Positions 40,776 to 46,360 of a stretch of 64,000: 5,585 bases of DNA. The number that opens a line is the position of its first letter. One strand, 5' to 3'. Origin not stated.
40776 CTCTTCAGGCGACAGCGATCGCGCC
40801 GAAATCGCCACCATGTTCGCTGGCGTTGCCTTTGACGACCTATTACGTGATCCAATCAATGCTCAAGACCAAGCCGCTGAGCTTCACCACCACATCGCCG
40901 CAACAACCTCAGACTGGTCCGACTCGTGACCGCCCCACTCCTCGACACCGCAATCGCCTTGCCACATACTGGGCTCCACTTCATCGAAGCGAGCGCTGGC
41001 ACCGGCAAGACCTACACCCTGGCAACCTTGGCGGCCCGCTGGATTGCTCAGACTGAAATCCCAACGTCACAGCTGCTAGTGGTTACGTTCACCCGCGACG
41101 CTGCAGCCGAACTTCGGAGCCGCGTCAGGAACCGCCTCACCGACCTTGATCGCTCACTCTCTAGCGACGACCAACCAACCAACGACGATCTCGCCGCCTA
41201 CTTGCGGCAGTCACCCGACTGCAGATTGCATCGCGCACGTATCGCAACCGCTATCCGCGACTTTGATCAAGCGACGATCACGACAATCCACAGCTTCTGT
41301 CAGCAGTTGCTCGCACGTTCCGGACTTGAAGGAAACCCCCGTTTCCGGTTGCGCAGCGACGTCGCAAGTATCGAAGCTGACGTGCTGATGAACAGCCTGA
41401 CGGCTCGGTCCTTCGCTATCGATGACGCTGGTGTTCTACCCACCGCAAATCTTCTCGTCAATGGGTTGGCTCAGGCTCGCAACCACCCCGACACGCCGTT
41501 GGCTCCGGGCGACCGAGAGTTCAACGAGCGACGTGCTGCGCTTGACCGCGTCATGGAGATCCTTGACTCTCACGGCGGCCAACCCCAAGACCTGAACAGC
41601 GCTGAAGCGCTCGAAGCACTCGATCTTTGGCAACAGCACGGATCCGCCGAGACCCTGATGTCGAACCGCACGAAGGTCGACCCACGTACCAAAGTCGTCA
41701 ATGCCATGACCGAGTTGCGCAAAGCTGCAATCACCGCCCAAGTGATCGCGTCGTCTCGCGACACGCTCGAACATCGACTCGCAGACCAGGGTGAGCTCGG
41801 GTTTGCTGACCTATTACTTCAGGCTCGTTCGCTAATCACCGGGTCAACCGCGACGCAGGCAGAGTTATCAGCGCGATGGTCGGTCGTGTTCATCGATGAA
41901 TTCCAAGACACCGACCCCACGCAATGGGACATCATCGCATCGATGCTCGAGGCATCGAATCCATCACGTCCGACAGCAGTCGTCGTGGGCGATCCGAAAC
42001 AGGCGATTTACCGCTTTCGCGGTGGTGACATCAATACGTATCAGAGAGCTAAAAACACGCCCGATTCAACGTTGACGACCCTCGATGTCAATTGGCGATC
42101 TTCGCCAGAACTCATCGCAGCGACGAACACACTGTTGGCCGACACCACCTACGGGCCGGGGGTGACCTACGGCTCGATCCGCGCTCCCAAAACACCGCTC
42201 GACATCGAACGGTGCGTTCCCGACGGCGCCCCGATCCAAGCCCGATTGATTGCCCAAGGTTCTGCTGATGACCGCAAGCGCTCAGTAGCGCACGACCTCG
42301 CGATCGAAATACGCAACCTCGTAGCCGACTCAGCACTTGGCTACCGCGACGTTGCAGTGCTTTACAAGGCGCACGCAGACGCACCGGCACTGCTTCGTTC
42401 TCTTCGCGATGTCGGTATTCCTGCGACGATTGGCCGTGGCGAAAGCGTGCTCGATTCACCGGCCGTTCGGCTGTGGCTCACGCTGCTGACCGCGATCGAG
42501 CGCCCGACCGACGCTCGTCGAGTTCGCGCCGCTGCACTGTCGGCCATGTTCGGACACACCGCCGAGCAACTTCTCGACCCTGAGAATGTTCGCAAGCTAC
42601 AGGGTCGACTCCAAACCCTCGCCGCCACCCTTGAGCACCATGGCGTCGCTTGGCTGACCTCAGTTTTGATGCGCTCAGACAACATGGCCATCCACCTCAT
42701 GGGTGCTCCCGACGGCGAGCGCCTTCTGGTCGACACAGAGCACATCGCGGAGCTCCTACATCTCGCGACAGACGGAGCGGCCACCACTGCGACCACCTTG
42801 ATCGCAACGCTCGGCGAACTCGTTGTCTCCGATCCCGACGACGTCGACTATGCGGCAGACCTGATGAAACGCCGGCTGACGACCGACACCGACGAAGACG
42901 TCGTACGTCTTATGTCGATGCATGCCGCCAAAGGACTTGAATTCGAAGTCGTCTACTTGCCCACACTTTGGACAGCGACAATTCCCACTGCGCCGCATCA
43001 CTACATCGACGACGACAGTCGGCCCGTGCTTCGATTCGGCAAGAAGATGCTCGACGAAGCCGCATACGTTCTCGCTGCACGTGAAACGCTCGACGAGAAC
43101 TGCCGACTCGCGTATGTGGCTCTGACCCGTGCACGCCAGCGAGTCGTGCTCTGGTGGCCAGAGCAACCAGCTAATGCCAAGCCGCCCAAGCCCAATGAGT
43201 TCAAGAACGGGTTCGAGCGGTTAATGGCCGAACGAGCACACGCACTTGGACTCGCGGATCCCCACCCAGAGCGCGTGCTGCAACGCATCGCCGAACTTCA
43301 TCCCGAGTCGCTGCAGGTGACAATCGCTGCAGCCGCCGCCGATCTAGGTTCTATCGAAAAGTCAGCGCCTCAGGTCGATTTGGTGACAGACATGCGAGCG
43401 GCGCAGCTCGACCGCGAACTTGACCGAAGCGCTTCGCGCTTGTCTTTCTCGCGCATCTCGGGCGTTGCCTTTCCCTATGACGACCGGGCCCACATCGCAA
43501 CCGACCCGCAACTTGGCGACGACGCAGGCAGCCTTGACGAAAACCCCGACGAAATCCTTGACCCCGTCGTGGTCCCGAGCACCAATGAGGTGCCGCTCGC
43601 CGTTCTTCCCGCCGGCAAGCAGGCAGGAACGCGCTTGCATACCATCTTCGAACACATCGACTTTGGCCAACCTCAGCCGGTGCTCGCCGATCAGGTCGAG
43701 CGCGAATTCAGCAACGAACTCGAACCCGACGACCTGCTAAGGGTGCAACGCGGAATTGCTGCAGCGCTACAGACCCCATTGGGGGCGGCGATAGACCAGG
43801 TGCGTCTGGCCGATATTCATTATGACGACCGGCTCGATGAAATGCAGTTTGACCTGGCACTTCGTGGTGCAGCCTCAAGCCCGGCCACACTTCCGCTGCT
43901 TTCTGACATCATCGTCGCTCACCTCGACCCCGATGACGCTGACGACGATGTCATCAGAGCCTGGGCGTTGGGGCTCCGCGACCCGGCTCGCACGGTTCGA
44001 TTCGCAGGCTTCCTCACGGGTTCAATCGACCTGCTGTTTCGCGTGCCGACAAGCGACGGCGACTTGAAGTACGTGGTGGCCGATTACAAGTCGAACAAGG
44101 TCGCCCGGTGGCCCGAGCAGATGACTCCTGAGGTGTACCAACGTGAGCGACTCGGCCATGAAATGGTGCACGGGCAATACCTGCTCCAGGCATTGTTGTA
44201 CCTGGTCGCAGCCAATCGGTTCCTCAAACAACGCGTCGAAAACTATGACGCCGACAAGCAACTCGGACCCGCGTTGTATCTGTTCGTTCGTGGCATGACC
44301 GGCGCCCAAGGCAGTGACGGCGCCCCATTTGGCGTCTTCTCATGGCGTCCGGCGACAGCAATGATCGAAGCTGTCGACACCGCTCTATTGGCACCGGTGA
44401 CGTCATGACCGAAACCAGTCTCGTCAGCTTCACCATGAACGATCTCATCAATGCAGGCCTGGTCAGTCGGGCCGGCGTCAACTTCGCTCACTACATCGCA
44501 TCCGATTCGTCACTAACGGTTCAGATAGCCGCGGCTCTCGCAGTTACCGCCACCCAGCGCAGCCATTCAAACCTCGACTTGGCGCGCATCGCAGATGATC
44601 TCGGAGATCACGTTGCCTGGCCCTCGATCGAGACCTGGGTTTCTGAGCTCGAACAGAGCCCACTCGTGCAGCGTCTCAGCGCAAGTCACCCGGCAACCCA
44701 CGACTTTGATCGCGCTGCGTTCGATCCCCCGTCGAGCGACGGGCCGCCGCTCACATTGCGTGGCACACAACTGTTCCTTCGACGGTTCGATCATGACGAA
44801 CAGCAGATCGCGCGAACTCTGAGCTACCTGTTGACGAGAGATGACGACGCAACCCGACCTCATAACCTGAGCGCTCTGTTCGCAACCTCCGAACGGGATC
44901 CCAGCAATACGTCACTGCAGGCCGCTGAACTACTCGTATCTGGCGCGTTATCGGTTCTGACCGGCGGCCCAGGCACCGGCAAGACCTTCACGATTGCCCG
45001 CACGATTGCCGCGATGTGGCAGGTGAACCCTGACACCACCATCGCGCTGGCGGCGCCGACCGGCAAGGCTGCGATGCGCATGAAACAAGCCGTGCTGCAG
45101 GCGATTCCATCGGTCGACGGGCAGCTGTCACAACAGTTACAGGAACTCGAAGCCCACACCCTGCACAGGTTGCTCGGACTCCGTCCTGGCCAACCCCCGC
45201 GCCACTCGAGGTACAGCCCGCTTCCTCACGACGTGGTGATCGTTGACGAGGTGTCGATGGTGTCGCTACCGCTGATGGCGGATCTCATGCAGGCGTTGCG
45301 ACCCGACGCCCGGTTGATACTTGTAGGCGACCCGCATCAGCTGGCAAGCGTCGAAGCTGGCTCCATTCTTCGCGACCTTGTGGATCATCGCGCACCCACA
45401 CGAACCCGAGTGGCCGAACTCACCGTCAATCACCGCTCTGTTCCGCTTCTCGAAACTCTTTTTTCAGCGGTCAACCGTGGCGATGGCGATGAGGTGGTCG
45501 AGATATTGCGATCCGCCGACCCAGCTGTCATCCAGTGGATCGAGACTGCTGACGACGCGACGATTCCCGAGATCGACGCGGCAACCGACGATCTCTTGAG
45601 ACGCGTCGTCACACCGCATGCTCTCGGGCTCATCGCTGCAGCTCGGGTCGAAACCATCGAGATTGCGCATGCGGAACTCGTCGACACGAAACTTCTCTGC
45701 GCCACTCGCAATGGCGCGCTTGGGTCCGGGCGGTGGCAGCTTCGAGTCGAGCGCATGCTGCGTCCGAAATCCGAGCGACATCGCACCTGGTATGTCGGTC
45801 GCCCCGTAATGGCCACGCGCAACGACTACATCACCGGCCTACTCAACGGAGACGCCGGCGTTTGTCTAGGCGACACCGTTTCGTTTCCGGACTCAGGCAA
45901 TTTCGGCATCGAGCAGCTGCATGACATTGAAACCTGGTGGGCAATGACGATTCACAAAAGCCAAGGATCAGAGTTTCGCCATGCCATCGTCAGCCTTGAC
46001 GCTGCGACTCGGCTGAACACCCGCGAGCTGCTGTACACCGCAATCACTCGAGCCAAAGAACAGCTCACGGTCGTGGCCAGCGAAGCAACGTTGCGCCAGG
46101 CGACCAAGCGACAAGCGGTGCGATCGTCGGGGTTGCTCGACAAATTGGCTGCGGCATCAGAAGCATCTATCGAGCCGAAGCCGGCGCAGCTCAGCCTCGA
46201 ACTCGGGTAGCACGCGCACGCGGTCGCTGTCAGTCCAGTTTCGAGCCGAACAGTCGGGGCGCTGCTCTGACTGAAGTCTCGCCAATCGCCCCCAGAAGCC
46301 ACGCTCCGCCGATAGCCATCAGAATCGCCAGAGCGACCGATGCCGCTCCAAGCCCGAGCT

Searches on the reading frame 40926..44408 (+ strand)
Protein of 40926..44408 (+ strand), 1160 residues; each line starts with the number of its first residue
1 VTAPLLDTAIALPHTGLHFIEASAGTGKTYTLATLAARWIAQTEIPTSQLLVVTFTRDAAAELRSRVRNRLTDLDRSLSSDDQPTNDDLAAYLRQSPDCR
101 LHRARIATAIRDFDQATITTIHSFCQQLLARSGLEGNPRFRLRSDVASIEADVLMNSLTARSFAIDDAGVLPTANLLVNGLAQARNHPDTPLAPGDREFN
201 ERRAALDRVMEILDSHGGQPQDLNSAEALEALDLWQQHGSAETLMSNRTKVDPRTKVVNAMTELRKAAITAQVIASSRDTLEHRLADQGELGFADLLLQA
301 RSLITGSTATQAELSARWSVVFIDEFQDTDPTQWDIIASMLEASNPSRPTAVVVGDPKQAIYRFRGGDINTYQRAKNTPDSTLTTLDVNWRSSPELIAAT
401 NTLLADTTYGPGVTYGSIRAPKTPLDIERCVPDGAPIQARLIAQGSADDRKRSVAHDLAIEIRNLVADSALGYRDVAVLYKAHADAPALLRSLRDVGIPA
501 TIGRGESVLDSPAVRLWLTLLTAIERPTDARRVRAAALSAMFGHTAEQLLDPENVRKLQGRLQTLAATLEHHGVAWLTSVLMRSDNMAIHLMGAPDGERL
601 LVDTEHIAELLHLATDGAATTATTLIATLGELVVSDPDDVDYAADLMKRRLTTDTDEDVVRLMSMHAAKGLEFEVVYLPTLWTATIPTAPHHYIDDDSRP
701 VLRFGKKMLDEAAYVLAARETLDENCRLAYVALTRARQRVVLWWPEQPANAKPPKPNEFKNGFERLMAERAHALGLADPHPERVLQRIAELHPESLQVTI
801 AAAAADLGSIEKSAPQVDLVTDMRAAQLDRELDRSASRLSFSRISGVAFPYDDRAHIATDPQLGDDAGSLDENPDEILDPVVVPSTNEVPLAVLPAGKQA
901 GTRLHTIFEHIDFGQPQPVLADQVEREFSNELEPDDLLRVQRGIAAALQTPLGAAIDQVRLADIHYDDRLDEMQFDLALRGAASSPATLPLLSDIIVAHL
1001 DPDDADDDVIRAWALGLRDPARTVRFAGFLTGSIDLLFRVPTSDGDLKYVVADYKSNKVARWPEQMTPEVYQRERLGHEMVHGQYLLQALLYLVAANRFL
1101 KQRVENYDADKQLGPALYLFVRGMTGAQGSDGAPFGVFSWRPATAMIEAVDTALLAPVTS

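Call 64: search_protein_families(library=pfam, proteins=[window:40926-44408:+], max_evalue=0.00001)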
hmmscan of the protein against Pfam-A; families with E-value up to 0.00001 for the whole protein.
window:40926-44408:+ (1160 aa): 5 families
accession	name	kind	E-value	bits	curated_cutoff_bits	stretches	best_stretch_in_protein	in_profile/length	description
PF00580.27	UvrD-helicase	-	5.2e-49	167.8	23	1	14-378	12-269/271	UvrD/REP helicase N-terminal domain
PF13361.12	UvrD_C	-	4.9e-23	82.6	25.6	1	646-744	273-347/350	UvrD-like helicase C-terminal domain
PF13245.12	AAA_19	-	2.4e-14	54.1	25.1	1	16-365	12-134/134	AAA domain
PF13604.12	AAA_30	-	1.6e-08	35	27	0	15-76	18-75/191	AAA domain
PF13538.12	UvrD_C_2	-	2.8e-07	30.7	27.4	0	717-742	26-51/52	UvrD-like helicase C-terminal domain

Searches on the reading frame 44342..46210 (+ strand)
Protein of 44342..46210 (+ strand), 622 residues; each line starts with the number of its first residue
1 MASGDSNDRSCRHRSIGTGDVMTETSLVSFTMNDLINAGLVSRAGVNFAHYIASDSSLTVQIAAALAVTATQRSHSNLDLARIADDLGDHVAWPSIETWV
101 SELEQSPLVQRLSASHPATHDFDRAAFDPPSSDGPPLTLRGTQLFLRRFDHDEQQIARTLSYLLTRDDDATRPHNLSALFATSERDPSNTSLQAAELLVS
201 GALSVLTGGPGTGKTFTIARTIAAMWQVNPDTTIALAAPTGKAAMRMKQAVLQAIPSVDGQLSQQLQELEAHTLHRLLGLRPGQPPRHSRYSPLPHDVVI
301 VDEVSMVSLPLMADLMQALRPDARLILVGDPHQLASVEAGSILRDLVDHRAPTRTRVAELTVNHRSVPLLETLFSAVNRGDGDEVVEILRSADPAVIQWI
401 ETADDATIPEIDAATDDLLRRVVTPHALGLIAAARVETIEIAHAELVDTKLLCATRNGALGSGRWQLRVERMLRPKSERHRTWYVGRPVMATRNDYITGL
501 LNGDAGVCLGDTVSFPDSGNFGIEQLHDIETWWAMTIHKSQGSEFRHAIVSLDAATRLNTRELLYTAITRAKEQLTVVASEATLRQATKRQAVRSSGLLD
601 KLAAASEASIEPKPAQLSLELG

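Call 64: search_protein_families(library=pfam, proteins=[window:44342-46210:+], max_evalue=0.00001)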
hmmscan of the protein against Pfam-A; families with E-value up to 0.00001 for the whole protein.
window:44342-46210:+ (622 aa): 9 families
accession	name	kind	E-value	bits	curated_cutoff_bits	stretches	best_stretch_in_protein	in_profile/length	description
PF13245.12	AAA_19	-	6.9e-33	114.1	25.1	1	194-337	4-132/134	AAA domain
PF13604.12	AAA_30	-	1.1e-31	110.5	27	1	195-392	11-183/191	AAA domain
PF13538.12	UvrD_C_2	-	2.7e-14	53.2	27.4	1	533-578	3-52/52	UvrD-like helicase C-terminal domain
PF01443.25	Viral_helicase1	-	4.6e-12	46.7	21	0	530-578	178-227/228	Viral superfamily 1 RNA helicase core domain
PF13086.12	AAA_11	-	7.3e-09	36.2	27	0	295-336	213-252/257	AAA domain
PF00580.27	UvrD-helicase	-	3.2e-08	34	23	1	193-277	6-85/271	UvrD/REP helicase N-terminal domain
PF13401.12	AAA_22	-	9.7e-08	32.8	27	1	203-334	7-126/130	AAA domain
PF18335.7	SH3_13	-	5.9e-07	29.6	41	1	477-509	19-52/65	ATP-dependent RecD-like DNA helicase SH3 domain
PF05127.21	NAT10_TcmA_helicase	-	2.4e-06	28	22.7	0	205-318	1-112/176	RNA cytidine acetyltransferase NAT10/TcmA, helicase domain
